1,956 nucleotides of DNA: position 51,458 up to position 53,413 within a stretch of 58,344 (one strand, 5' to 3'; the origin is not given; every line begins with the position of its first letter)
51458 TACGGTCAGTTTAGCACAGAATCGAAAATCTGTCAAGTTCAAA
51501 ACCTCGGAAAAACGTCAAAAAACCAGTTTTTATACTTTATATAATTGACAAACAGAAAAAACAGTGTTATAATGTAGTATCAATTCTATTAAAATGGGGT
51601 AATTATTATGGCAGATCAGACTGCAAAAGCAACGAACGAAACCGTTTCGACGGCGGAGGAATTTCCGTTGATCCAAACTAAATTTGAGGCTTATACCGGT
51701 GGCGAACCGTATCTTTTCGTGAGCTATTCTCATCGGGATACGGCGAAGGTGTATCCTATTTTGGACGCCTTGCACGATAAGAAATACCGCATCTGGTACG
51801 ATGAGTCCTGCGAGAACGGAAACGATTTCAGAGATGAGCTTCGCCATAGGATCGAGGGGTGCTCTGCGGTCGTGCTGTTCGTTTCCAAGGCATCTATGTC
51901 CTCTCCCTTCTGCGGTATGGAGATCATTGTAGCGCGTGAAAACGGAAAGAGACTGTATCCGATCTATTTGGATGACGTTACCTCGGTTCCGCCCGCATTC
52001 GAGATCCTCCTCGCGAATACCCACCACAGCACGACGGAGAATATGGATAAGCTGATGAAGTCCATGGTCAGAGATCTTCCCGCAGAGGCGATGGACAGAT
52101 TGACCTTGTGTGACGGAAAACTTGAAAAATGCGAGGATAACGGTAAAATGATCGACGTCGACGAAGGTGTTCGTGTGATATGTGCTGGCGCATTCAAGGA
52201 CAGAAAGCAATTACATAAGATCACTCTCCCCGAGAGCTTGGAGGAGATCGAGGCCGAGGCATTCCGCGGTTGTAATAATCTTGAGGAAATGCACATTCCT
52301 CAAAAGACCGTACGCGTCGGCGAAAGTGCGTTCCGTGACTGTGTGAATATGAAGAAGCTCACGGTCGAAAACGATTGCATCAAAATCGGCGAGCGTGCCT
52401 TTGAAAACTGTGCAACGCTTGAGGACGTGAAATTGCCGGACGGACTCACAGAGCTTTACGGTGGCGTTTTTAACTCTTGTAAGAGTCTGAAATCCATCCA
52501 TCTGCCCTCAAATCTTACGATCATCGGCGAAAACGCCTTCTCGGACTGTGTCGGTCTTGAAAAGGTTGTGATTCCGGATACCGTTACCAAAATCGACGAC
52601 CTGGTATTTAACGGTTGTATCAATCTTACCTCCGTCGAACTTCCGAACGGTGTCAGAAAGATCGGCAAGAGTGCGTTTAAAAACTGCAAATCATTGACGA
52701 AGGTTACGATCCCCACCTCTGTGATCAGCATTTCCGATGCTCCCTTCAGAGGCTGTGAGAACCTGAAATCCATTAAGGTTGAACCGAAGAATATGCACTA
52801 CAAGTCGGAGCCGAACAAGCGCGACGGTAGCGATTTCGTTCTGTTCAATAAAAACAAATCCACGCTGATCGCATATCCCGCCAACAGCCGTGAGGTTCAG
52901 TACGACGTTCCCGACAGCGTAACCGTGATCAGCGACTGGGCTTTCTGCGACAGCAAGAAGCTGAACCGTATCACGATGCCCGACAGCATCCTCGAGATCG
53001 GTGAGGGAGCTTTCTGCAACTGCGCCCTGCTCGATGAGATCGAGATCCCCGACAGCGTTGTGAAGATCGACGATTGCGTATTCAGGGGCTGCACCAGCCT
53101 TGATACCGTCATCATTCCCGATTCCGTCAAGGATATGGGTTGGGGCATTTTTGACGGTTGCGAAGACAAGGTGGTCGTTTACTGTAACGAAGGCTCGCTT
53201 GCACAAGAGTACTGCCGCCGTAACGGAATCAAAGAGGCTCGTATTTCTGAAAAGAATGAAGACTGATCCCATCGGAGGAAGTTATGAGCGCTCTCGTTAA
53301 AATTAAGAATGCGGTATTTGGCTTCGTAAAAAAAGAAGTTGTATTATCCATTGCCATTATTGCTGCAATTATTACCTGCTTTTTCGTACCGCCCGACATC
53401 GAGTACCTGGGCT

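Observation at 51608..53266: Soluble TIR-LRR fusion: a TIR (NADase-type) head joined directly to 13 BspA-type leucine-rich repeats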

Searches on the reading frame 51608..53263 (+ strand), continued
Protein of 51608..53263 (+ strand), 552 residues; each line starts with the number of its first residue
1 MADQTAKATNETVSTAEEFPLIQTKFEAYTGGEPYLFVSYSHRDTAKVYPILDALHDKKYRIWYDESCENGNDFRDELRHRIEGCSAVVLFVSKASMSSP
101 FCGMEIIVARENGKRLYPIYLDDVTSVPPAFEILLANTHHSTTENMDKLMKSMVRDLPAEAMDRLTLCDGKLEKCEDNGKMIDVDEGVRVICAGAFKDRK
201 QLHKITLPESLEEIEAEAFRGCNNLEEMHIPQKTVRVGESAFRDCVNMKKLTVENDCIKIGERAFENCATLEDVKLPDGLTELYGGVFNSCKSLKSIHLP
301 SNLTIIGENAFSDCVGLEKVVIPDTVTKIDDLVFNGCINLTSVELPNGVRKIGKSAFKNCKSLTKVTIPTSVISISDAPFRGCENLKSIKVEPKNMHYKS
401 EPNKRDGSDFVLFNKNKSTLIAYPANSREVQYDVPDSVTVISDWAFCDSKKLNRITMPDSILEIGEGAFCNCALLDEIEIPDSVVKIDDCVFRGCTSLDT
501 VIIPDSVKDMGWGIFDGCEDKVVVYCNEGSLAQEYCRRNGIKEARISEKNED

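Call 67: search_solved_structures(query=A3, max_evalue=10, show_alignments=3)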
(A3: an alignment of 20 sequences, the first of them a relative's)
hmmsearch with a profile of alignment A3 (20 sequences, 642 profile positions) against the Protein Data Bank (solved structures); distinct sequences matched with E-value up to 10: 5.
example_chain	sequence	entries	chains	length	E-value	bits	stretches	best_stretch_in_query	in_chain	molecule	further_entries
6uhi_A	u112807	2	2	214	5.2e-06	28.3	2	577-606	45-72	Ryanodine receptor 1 chimera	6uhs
4n05_B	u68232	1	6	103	0.03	15.9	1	560-606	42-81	Putative ryanodine receptor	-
3nrt_A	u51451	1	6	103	0.036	15.6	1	571-606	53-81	Putative ryanodine receptor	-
6uag_A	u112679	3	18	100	0.037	15.6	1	571-606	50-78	Putative ryanodine receptor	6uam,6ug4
6ug5_A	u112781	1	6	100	0.075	14.6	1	578-606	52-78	Putative ryanodine receptor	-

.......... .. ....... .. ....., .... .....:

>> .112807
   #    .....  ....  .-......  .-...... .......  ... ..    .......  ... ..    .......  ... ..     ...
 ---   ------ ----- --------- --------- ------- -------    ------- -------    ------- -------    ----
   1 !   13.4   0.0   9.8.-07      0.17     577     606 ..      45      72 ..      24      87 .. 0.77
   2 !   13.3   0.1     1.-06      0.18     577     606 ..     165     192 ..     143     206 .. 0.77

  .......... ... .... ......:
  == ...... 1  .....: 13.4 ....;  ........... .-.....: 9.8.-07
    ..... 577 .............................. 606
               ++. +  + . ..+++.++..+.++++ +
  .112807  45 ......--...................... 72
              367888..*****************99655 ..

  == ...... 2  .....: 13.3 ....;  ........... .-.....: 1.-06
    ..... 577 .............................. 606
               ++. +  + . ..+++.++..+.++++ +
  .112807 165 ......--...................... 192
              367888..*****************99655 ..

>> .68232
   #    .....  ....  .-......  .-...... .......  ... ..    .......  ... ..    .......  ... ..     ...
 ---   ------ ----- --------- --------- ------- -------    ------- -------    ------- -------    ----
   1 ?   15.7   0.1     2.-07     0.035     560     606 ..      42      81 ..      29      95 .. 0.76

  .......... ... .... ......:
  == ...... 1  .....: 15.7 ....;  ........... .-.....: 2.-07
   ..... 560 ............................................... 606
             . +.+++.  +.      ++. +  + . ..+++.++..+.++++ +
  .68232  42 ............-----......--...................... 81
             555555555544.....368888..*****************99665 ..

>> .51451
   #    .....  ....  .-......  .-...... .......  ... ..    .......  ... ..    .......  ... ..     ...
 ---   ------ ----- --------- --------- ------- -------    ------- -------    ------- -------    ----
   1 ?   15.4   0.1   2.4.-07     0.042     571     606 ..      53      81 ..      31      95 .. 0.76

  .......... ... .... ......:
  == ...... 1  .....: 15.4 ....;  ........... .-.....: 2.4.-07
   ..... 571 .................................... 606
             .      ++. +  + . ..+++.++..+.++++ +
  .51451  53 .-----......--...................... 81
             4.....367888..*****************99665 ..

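Call 72: search_protein_families(library=pfam, alignment_id=A3, max_evalue=1)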
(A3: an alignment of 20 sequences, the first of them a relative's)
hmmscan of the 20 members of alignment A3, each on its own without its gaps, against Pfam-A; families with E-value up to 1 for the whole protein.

A. member 1, L001:8076-9986:+ (637 aa): 0 families

B. families by the number of members that match (of 20 scanned): 14 families
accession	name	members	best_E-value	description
PF02026.21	RyR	6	6.5e-05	RyR domain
PF02254.24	TrkA_N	3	0.0016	TrkA-N domain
PF08030.17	NAD_binding_6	1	0.0033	Ferric reductase NAD binding domain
PF06703.16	SPC25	1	0.0041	Microsomal signal peptidase 25 kDa subunit (SPC25)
PF14656.11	RAB3GAP2_C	1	0.0086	Rab3 GTPase-activating protein regulatory subunit C-terminus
PF18248.6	RalF_SCD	1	0.05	RalF C-terminal Sec-7 capping domain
PF15817.10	TMEM40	1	0.053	Transmembrane protein 40 family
PF00899.27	ThiF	1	0.057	ThiF family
PF06949.16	DUF1292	1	0.083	Protein of unknown function (DUF1292)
PF13026.12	DUF3887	1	0.11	Protein of unknown function (DUF3887)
PF03435.24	Sacchrp_dh_NADP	1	0.13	Saccharopine dehydrogenase NADP binding domain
PF23142.2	PH_PLEKHM2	1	0.13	PLEKHM2 PH domain-like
PF12991.12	DUF3875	1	0.23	Domain of unknown function, B. Theta Gene description (DUF3875)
PF11571.13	Med27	1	0.32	Mediator complex subunit 27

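Call 78: search_protein_families(library=padloc, alignment_id=A4, max_evalue=0.00001)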
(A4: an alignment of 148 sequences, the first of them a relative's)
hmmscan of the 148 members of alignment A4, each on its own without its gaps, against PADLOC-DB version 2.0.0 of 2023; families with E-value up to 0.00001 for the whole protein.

A. member 1, L008:11685-12362:- (226 aa): 0 families

B. families by the number of members that match (of 148 scanned): 55 families (the first 25 are shown)
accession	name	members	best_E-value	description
PDLC04140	mad8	3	1.1e-08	mads_8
PDLC04135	mad3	2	1.1e-20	mads_3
PDLC01853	CARF3--CARF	2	7.8e-07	-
PDLC01870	CARF3--CARF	2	1e-06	-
PDLC01866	CARF3--CARF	2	4.5e-06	-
PDLC04138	mad6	1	1.8e-30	mads_6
PDLC04053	PD-T4-6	1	6.6e-30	-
PDLC04042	PD-T4-6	1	1.6e-28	-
PDLC04041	PD-T4-6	1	1e-27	-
PDLC04043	PD-T4-6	1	9.6e-25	-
PDLC04054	PD-T4-6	1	2.4e-24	-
PDLC04040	PD-T4-6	1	9.6e-24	-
PDLC04047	PD-T4-6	1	1e-23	-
PDLC04052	PD-T4-6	1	2.5e-23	-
PDLC04061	PD-T4-6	1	3e-23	-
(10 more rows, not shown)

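Call 79: search_protein_families(library=pfam, alignment_id=A4, max_evalue=0.00001)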
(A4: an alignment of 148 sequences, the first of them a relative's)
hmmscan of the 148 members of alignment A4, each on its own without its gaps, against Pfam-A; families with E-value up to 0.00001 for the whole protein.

A. member 1, L008:11685-12362:- (226 aa): 0 families

B. families by the number of members that match (of 148 scanned): 144 families (the first 25 are shown)
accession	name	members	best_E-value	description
PF00535.33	Glycos_transf_2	3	2.1e-08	Glycosyl transferase family 2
PF13347.12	MFS_2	2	2.1e-64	MFS/sugar transport protein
PF01554.23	MatE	2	1.1e-51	MatE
PF16255.11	Lipase_GDSL_lke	2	5.6e-49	GDSL-like Lipase/Acylhydrolase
PF09546.15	Spore_III_AE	2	4.5e-43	Stage III sporulation protein AE (spore_III_AE)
PF03446.21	NAD_binding_2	2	3.5e-40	NAD binding domain of 6-phosphogluconate dehydrogenase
PF00664.28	ABC_membrane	2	8.1e-40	ABC transporter transmembrane region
PF17767.7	NAPRTase_N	2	2.5e-37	Nicotinate phosphoribosyltransferase (NAPRTase) N-terminal domain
PF00849.27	PseudoU_synth_2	2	1.3e-35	RNA pseudouridylate synthase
PF12685.13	SpoIIIAH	2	1.8e-34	SpoIIIAH-like protein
PF17956.6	NAPRTase_C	2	6.3e-34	Nicotinate phosphoribosyltransferase C-terminal domain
PF01252.23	Peptidase_A8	2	4.6e-33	Signal peptidase (SPase) II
PF07992.20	Pyr_redox_2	2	5.4e-32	Pyridine nucleotide-disulphide oxidoreductase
PF00005.33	ABC_tran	2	9.1e-32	ABC transporter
PF07690.21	MFS_1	2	5.9e-29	Major Facilitator Superfamily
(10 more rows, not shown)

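Call 80: search_solved_structures(query=L020:8588-9832:+, max_evalue=0.001)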
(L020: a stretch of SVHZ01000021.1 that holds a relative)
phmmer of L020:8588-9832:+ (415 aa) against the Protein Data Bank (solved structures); distinct sequences matched with E-value up to 0.001: 1.
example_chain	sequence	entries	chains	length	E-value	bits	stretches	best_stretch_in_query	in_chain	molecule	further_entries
9crn_A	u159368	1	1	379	5.7e-13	51.8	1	152-332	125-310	Transglutaminase-like domain-containing protein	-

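Call 81: search_solved_structures(query=L027:11737-13257:+, max_evalue=1)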
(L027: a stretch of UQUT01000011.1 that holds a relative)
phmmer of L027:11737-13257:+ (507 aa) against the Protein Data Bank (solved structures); distinct sequences matched with E-value up to 1: 2.
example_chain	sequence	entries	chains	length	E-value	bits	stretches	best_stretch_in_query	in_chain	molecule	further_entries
2n28_A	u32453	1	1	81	0.29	13.1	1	48-101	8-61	Protein Vpu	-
2eey_A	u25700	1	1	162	0.98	11.4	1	363-422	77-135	Molybdopterin biosynthesis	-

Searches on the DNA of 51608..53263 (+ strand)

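Call 86: search_rna_families(source=L047, start=9780, end=10040, threshold=evalue, max_evalue=1)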
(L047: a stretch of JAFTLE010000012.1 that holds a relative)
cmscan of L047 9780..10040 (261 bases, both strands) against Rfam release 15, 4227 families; matches with E-value up to 1: 0.
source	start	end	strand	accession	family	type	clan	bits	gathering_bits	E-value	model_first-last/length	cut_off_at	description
